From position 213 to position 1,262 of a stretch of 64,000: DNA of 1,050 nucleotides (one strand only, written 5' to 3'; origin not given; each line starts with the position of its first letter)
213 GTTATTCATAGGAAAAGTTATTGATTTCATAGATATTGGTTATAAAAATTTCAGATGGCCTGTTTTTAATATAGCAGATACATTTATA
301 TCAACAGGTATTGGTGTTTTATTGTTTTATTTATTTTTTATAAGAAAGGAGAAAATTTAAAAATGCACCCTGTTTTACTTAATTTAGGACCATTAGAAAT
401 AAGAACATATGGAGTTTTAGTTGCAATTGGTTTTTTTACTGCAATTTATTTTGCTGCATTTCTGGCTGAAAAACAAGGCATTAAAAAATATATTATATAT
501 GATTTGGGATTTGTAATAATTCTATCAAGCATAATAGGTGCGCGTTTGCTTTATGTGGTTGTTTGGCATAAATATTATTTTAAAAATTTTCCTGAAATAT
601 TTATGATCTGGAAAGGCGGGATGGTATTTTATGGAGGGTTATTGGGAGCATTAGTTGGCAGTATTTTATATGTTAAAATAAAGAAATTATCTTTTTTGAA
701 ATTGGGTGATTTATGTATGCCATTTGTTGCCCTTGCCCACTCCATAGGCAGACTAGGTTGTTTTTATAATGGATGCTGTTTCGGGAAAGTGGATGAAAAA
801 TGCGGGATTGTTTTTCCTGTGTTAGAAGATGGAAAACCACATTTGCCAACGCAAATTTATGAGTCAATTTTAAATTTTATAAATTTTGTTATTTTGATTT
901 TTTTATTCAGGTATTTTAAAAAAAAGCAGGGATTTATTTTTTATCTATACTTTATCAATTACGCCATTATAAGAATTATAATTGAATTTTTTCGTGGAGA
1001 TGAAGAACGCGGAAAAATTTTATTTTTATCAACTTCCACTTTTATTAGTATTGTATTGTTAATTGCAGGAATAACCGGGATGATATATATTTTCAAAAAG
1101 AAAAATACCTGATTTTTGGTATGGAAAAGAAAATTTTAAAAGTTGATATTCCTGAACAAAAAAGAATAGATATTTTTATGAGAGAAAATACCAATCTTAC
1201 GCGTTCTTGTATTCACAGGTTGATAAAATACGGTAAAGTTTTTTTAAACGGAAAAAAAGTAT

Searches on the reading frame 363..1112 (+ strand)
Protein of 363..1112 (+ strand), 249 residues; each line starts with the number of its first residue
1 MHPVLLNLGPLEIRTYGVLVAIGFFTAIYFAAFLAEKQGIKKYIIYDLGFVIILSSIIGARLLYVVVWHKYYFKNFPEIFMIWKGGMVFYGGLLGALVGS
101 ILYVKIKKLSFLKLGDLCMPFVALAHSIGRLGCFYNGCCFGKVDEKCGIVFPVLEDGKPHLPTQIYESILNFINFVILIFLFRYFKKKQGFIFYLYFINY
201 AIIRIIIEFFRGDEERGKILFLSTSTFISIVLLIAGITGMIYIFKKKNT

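Call 42: search_protein_families(library=pfam, max_evalue=0.00001, proteins=[window:363-1112:+])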
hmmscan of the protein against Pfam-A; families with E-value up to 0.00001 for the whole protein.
window:363-1112:+ (249 aa): 1 family
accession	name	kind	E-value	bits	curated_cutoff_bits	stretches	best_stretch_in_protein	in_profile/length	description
PF01790.23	LGT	-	1.6e-65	221.2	24.9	1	3-242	1-240/240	Prolipoprotein diacylglyceryl transferase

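Call 69: find_encoding_contigs(protein=window:363-1112:+, flank=10000, max_places=6)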
Protein window:363-1112:+ (249 aa): 2 contigs read that carry it; 1 place shown.
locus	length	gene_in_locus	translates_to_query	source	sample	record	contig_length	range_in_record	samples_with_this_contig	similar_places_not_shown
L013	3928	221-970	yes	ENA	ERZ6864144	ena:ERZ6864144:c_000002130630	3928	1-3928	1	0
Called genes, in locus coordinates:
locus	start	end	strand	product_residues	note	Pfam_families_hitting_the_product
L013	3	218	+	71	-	?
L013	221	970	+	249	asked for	PF01790:LGT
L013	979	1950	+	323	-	PF00849:PseudoU_synth_2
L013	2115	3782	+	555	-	PF00365:PFK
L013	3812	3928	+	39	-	?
